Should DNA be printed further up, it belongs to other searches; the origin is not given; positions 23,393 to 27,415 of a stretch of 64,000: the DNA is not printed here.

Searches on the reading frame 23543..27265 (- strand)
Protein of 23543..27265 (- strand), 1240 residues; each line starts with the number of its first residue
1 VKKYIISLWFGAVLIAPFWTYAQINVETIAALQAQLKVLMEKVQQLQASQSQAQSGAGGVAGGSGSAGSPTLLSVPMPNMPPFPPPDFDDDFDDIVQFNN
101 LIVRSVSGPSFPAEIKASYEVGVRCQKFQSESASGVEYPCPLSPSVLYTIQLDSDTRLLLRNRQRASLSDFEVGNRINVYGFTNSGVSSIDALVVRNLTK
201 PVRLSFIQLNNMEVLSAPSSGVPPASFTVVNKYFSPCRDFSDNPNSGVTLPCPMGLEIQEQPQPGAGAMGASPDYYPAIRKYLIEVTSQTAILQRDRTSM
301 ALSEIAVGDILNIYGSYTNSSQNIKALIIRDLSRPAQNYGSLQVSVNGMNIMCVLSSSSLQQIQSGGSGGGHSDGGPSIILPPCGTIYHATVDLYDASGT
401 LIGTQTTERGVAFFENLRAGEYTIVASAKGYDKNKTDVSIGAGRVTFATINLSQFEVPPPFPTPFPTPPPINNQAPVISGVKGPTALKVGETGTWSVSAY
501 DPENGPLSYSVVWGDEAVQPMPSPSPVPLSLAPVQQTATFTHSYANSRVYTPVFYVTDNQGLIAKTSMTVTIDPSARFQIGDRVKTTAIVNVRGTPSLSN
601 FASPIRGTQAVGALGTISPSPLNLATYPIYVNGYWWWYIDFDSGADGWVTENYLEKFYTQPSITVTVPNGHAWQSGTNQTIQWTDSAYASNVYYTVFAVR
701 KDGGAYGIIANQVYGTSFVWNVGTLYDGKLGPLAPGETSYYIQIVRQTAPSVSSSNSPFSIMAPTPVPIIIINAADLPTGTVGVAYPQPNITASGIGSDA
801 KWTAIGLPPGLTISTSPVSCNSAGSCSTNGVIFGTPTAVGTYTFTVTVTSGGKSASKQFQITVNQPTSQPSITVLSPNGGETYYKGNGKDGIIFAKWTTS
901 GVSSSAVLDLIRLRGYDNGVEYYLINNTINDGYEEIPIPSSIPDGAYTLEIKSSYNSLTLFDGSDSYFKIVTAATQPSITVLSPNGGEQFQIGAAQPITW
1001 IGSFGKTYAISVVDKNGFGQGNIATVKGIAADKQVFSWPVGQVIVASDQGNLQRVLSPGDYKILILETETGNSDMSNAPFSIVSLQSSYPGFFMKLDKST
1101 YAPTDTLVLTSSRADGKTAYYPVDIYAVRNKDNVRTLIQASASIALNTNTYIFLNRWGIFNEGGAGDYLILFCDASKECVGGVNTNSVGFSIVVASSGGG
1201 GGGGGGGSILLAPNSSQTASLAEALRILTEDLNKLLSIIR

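Call 13: search_protein_families(library=ncbifam, proteins=[window:23543-27265:-])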
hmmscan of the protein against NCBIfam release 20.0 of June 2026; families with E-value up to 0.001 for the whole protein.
window:23543-27265:- (1240 aa): 2 families
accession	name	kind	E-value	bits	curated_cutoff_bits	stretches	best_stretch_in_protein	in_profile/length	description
NF052345.1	S_layer_anammox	exception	9e-09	33.3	1400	1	387-494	1328-1433/1596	Kustd1514 family S-layer glycoprotein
NF058595.1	invert_tail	domain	8.3e-05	22.9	37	1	810-864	62-113/113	lipo-invert putative C-terminal anchoring domain-containing protein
